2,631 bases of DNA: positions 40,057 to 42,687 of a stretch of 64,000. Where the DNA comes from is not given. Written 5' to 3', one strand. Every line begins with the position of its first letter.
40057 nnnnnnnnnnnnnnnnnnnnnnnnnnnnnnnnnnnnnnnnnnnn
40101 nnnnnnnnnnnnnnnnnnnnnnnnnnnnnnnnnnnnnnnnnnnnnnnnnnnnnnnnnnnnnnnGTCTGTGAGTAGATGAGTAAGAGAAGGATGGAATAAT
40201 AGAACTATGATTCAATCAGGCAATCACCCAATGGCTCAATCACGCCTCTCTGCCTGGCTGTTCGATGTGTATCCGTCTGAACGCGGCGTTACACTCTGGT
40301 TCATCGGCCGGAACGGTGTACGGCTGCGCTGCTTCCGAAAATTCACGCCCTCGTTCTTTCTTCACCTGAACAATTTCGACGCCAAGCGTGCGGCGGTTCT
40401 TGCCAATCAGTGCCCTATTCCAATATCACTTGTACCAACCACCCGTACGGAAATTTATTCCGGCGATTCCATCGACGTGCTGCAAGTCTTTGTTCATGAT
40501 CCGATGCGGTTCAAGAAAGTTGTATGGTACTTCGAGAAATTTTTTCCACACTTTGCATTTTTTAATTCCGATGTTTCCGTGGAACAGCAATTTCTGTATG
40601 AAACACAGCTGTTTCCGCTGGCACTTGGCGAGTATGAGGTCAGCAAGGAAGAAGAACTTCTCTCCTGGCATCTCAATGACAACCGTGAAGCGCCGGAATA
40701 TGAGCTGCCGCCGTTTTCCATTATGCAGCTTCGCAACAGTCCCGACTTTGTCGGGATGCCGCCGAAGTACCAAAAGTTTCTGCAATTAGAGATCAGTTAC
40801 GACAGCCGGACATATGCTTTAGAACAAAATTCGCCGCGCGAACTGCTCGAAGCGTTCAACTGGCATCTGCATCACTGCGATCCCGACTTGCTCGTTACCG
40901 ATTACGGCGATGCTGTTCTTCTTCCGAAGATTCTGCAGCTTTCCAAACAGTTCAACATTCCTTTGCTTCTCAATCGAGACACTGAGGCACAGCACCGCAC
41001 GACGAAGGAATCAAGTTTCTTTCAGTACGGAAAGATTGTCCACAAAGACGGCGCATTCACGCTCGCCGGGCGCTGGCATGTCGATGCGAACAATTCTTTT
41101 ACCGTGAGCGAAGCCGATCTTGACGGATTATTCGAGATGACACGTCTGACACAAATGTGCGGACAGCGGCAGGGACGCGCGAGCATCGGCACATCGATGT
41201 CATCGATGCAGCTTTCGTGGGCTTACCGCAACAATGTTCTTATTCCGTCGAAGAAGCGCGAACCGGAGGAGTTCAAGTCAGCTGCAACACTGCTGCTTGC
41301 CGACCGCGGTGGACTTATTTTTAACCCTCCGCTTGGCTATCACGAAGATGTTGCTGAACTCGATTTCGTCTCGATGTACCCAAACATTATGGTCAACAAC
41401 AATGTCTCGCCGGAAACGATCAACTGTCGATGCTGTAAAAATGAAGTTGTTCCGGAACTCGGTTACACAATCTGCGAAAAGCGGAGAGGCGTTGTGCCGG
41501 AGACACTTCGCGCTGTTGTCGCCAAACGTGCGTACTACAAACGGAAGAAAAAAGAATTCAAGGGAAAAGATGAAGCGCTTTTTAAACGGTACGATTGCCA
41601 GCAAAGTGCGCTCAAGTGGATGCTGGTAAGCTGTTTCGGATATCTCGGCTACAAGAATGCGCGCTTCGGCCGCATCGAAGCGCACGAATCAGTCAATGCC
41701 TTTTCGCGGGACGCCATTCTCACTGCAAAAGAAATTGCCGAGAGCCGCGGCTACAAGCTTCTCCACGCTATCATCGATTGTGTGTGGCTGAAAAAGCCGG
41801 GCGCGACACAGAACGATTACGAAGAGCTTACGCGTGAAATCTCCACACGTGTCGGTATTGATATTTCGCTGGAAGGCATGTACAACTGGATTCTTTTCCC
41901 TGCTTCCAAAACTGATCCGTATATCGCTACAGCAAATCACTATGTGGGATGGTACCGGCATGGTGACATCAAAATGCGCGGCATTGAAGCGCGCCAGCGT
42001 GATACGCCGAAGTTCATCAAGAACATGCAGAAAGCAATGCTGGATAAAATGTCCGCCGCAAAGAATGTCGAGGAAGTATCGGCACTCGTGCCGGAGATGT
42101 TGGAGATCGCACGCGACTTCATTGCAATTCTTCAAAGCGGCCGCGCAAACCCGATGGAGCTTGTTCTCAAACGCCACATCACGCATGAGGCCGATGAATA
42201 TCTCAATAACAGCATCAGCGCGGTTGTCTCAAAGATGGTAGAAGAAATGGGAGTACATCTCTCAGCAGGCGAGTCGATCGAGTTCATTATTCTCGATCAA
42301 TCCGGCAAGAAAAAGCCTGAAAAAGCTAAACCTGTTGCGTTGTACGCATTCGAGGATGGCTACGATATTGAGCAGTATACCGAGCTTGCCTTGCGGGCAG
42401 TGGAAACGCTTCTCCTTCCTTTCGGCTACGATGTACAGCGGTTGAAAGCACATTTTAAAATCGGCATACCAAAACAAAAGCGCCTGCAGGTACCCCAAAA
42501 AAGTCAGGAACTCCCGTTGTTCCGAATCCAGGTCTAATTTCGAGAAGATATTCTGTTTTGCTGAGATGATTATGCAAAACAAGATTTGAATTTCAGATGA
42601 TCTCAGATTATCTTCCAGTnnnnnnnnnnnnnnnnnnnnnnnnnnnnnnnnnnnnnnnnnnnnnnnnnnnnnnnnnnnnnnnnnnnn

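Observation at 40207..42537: The family-B polymerase retains polymerase motifs A and B but appears exonuclease-dead and carries an atypical motif C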

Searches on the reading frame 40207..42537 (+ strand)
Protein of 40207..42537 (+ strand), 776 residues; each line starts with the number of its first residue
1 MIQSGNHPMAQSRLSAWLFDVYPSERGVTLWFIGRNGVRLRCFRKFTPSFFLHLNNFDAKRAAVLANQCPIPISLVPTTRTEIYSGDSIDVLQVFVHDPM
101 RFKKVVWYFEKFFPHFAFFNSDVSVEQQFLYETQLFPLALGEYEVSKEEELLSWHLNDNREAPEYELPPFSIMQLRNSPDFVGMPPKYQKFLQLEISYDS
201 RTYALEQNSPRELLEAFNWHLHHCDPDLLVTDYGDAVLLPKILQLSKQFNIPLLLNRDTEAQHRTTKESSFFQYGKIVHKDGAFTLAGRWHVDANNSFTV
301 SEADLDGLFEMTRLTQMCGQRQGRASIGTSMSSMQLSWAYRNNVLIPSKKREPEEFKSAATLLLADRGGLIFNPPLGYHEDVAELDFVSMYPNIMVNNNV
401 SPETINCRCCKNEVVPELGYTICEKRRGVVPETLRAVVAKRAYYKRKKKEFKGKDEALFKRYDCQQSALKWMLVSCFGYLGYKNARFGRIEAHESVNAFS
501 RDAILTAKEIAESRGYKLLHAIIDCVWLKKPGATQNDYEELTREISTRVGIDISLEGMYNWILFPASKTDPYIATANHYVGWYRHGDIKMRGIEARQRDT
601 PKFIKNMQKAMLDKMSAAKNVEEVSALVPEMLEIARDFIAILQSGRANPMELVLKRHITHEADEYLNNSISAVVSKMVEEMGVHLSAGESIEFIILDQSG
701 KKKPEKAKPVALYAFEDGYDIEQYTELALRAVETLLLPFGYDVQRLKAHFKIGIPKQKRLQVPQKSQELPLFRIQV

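Call 3: search_protein_families(library=pfam, proteins=[window:40207-42537:+], max_evalue=0.01)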
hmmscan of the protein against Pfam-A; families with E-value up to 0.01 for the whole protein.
window:40207-42537:+ (776 aa): 1 family
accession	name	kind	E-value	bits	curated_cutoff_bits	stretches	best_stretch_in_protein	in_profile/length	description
PF00136.26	DNA_pol_B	-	2e-33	116.3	23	1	333-710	17-423/453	DNA polymerase family B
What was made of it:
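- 40207..42537 (+): PolB2 (bacterial group G2), the catalytic subunit: a family-B DNA polymerase with a dead exonuclease-like domain. An alternative start at 40231 gives the 768-aa NCBI call. Pfam DNA_pol_B 2e-33 (call 3).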

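Call 4: search_protein_families(library=ncbifam, proteins=[window:40207-42537:+], max_evalue=0.01)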
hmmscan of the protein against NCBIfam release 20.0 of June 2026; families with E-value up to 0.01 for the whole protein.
window:40207-42537:+ (776 aa): 9 families
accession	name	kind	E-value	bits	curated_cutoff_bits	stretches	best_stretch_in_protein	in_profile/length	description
NF004418.0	PRK05761.1-4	subfamily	3.8e-115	385.7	692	1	208-748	165-702/717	type B DNA-directed DNA polymerase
NF004416.0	PRK05761.1-2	equivalog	1.8e-114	383.6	516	1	17-740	2-650/665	type B DNA-directed DNA polymerase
NF004417.0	PRK05761.1-3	equivalog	7e-51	173.2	780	1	309-748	424-853/858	DNA-directed DNA polymerase I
NF004419.0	PRK05761.1-5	equivalog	2.3e-44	151.6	1285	1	335-745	516-919/932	DNA-directed DNA polymerase I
NF004415.0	PRK05761.1-1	equivalog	3.5e-35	121.1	1289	1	311-751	435-869/883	DNA-directed DNA polymerase I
TIGR00592.1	pol2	superfamily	4e-27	94.7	239.95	1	366-701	800-1135/1176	DNA polymerase (pol2)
NF004421.0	PRK05762.1-2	equivalog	2.2e-12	46.1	570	1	361-673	406-715/795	DNA polymerase II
NF004422.0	PRK05762.1-4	equivalog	2.9e-06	26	1103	1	366-548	403-576/789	DNA polymerase II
NF004420.0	PRK05762.1-1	equivalog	8.2e-05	21.4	1435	1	366-546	399-570/783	DNA polymerase II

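Call 5: search_solved_structures(query=window:40207-42537:+, max_evalue=0.001, show_alignments=3)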
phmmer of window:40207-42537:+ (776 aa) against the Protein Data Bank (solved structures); distinct sequences matched with E-value up to 0.001: 81 (the best 60 are shown).
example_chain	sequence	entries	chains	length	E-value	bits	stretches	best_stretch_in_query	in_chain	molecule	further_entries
4fm2_A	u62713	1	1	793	2.4e-46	161.3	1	312-748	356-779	DNA polymerase 1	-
4flt_A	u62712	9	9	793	2.8e-46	161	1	314-748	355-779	DNA polymerase 1 | Pyrococcus abyssi B family DNA polymerase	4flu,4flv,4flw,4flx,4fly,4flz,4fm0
5h12_A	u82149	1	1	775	4.4e-44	153.8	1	314-746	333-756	Deep Vent DNA Polymerase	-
1wns_A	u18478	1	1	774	9.4e-43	149.4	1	310-747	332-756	DNA POLYMERASE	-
4k8z_A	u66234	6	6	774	9.4e-43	149.4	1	310-747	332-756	DNA polymerase | DNA polymerase,DNA polymerase,DNA polymerase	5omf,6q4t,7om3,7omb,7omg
1wn7_A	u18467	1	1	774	1.2e-42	149.1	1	310-747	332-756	Family B DNA Polymerase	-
1qht_A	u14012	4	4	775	1.4e-42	148.8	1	313-747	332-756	PROTEIN (DNA POLYMERASE) | DNA polymerase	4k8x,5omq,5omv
4ahc_A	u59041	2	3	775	1.6e-42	148.6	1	310-747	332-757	DNA POLYMERASE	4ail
6wya_A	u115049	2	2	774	2e-42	148.3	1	310-747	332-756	DNA polymerase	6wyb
8s84_A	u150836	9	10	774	4.8e-42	147.1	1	310-747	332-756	DNA polymerase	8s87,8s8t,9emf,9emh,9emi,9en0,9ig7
3a2f_A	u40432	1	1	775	5.7e-42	146.8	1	309-747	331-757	DNA polymerase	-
2xhb_A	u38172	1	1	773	6.1e-42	146.7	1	313-747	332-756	DNA POLYMERASE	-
2vwj_A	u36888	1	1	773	6.2e-42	146.7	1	313-747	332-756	DNA POLYMERASE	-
2vwk_A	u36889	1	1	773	6.2e-42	146.7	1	313-747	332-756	DNA POLYMERASE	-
6is7_A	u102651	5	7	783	6.8e-42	146.6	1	313-747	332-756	DNA polymerase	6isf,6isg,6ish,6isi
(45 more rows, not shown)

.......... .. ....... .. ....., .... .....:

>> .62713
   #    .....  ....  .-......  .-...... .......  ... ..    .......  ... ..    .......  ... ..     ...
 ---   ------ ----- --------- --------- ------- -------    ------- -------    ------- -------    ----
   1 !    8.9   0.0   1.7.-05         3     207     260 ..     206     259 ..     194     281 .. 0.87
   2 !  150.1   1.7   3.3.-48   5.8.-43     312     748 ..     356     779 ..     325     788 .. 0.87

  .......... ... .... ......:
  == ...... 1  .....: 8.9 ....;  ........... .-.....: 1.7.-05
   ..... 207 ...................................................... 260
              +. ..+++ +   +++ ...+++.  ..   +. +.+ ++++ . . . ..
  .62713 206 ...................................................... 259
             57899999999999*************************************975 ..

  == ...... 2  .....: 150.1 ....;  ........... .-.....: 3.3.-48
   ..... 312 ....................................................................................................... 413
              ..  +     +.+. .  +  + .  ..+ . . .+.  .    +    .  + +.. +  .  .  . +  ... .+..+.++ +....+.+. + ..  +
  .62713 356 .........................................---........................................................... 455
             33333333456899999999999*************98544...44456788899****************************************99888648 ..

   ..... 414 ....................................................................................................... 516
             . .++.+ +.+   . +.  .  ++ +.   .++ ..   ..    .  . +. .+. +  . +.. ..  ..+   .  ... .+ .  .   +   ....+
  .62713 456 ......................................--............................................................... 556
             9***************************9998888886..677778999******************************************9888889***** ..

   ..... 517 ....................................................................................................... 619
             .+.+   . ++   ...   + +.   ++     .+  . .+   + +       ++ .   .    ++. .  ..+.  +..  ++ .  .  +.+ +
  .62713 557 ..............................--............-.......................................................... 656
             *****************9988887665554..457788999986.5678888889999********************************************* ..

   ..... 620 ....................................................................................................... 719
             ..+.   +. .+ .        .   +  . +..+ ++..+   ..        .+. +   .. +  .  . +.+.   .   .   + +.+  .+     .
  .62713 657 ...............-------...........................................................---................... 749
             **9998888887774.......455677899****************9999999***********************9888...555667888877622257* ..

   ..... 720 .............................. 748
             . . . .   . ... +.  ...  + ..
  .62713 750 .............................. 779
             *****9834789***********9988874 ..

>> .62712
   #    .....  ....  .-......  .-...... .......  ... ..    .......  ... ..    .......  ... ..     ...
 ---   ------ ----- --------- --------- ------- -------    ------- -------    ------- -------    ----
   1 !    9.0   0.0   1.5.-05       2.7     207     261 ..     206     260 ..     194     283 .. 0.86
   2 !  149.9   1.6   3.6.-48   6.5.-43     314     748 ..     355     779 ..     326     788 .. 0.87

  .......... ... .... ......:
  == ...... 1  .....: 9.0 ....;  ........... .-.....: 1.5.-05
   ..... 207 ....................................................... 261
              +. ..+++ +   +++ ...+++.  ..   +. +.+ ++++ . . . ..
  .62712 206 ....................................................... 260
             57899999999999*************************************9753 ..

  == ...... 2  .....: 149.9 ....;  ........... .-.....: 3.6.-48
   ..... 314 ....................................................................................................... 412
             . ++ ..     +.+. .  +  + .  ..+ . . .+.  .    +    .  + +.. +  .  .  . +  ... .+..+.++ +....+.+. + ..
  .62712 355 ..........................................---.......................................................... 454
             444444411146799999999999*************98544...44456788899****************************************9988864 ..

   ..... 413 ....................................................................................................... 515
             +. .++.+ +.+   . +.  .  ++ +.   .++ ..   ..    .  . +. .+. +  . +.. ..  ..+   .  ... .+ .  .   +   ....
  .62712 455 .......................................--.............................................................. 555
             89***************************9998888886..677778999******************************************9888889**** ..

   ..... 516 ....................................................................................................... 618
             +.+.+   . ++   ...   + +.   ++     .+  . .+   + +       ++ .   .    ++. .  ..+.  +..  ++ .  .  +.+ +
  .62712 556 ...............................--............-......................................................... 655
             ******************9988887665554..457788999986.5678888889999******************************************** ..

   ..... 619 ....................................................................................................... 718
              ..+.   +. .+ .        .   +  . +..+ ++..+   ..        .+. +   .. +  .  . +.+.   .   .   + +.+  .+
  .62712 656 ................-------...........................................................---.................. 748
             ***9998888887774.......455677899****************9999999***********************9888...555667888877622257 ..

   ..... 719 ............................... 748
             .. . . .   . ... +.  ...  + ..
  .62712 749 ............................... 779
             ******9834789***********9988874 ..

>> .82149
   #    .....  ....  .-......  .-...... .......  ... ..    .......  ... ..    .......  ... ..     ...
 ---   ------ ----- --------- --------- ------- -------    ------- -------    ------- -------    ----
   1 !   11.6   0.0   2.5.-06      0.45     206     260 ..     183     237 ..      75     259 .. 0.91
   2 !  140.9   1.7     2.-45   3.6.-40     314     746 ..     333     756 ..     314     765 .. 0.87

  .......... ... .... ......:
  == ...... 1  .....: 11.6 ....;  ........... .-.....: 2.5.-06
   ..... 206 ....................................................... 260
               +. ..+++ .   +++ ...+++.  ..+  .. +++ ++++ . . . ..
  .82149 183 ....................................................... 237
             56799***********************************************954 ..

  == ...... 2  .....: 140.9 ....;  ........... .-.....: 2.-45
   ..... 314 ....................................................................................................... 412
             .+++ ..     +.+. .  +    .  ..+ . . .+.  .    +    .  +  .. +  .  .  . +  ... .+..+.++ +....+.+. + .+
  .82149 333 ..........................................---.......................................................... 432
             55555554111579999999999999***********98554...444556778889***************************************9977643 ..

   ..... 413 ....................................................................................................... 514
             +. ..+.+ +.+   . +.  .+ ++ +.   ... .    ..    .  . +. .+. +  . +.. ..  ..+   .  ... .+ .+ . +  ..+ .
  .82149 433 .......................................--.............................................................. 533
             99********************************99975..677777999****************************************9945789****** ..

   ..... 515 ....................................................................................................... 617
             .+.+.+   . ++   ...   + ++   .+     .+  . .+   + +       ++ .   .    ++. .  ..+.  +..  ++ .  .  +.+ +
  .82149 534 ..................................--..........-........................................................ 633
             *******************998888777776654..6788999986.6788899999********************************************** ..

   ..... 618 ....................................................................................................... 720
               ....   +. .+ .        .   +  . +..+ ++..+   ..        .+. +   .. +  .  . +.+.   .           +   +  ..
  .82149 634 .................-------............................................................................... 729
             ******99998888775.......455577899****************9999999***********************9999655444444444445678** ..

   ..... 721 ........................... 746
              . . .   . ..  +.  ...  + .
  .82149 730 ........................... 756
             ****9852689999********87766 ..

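Call 6: find_homologous_proteins(query=window:40207-42537:+, max_evalue=0.00001)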
Query window:40207-42537:+ (776 aa): 4434 proteins with E <= 0.00001 among 8000 candidates; the best 120 are listed.
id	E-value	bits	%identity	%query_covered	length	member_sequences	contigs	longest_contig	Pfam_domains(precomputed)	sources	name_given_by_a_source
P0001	0.0e+0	1781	100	99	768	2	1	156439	PF00136.27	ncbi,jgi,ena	ncbi:MAG: DNA polymerase domain-containing protein [Bacteroidota bacterium]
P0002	0.0e+0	1700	95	99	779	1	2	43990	PF00136.27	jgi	jgi:DNA polymerase-2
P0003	0.0e+0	1682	93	100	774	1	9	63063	PF00136.27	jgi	jgi:DNA polymerase II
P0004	0.0e+0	1681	93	100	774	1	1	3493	PF00136.27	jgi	jgi:DNA polymerase II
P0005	0.0e+0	1680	95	99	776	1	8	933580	PF00136.27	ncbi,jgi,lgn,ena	jgi:DNA polymerase-2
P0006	0.0e+0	1677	95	99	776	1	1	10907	PF00136.27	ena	-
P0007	0.0e+0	1673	94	99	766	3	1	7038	PF00136.27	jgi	jgi:DNA polymerase-2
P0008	0.0e+0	1667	94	99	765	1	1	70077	PF00136.27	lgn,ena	-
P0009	0.0e+0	1663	93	99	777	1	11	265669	PF00136.27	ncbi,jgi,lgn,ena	jgi:DNA polymerase-2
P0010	0.0e+0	1662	93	99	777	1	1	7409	PF00136.27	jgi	jgi:DNA polymerase-2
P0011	0.0e+0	1661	93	99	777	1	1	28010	PF00136.27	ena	-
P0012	0.0e+0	1660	93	99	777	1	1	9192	PF00136.27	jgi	jgi:DNA polymerase-2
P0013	0.0e+0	1659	93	99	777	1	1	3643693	PF00136.27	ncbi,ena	-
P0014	0.0e+0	1647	92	99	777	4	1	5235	PF00136.27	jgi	jgi:DNA polymerase-2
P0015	0.0e+0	1643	94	97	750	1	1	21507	PF00136.27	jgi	jgi:DNA polymerase-2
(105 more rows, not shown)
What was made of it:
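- Some sources name homologues 'DNA polymerase II' (call 6).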

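Call 17: find_related_loci(query=window:40207-42537:+, collection=genome_contigs, flank=5000)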
Query window:40207-42537:+ (776 aa) in genome_contigs; peptide patterns used: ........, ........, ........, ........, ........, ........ (x = any residue, [..] = any of these).
179 stretches matched a pattern; 70 encode a relative of the query (tblastn E <= 1e-3); 70 distinct loci.
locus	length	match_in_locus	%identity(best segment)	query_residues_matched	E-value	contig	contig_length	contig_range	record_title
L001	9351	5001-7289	95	12-776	0e+0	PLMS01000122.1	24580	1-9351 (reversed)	MAG: Ignavibacteriae bacterium isolate fen_1299 73.20120800_E2X.46_contig_15046, whole genome shotgun sequence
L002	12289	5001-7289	93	12-776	0e+0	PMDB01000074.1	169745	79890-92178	MAG: Ignavibacteriae bacterium isolate fen_1287 73.20120700_E2X.73_contig_98982, whole genome shotgun sequence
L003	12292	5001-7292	93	11-776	0e+0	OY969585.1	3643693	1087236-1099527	MAG: Ignavibacteriota bacterium isolate MFD03726.bin.c.11 genome assembly, chromosome: 1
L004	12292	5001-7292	94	11-776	0e+0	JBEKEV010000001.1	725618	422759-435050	MAG: Bacteroidota bacterium isolate SPRUCE 214 SPRUCE_214_1, whole genome shotgun sequence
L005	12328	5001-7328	83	12-776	0e+0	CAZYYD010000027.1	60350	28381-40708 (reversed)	MAG TPA_asm: uncultured Ignavibacteriaceae bacterium isolate SRP178699_co1_24 genome assembly, contig: NODE_415_length_6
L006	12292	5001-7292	85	11-776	0e+0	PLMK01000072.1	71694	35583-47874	MAG: Ignavibacteriae bacterium isolate fen_1300 73.20120800_E3D.21_contig_2008, whole genome shotgun sequence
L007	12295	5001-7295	84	10-776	0e+0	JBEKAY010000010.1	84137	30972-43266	MAG: Bacteroidota bacterium isolate SPRUCE 123 SPRUCE_123_10, whole genome shotgun sequence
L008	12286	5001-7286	85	13-776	0e+0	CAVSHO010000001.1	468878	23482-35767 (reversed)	MAG: Ignavibacteriota bacterium isolate MFD01476.bin.2.68 genome assembly, contig: contig_10165, whole genome shotgun se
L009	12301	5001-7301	85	10-776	0e+0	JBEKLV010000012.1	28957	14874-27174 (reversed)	MAG: Bacteroidota bacterium isolate SPRUCE 379 SPRUCE_379_12, whole genome shotgun sequence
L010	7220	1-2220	88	50-776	0e+0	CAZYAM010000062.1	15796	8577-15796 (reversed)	MAG TPA_asm: uncultured Ignavibacteriaceae bacterium isolate binchicken_co100_492 genome assembly, contig: NODE_5857_len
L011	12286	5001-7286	83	14-776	0e+0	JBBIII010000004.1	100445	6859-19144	MAG: Ignavibacteriales bacterium isolate QH2S170213_bin_135 NODE_58_length_100445_cov_21.575346, whole genome shotgun se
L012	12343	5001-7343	82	9-776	0e+0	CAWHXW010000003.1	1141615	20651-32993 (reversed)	MAG: Ignavibacteriota bacterium isolate MFD01476.bin.1.150 genome assembly, contig: contig_39745, whole genome shotgun s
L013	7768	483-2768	84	10-774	0e+0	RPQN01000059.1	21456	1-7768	MAG: Ignavibacteriae bacterium isolate metabat2.334 metabat2.334_Contig_543331, whole genome shotgun sequence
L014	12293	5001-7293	90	11-776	0e+0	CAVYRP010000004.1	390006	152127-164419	MAG: uncultured Bacteroidetes bacterium isolate MFD05942.bin.2.234 genome assembly, contig: contig_14325, whole genome s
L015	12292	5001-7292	75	11-776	0e+0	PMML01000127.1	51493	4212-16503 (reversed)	MAG: Ignavibacteriae bacterium isolate fen_1254 73.20100900_E1D.45_contig_2642, whole genome shotgun sequence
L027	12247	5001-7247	72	10-760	0e+0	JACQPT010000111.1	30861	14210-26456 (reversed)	MAG: Ignavibacteriales bacterium isolate NC_groundwater_1314_Ag_S-0.2um_51_42 S_p2_S4_coassembly_k141_1772060, whole gen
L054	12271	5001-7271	72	1-759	0e+0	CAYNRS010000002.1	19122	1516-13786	MAG TPA_asm: uncultured Ignavibacteriaceae bacterium isolate binchicken_co21_380 genome assembly, contig: NODE_1568_leng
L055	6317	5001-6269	71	14-438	0e+0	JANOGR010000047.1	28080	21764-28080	MAG: Ignavibacteriales bacterium isolate SOY_64_metabat_134 SOY_64_k141_2676447, whole genome shotgun sequence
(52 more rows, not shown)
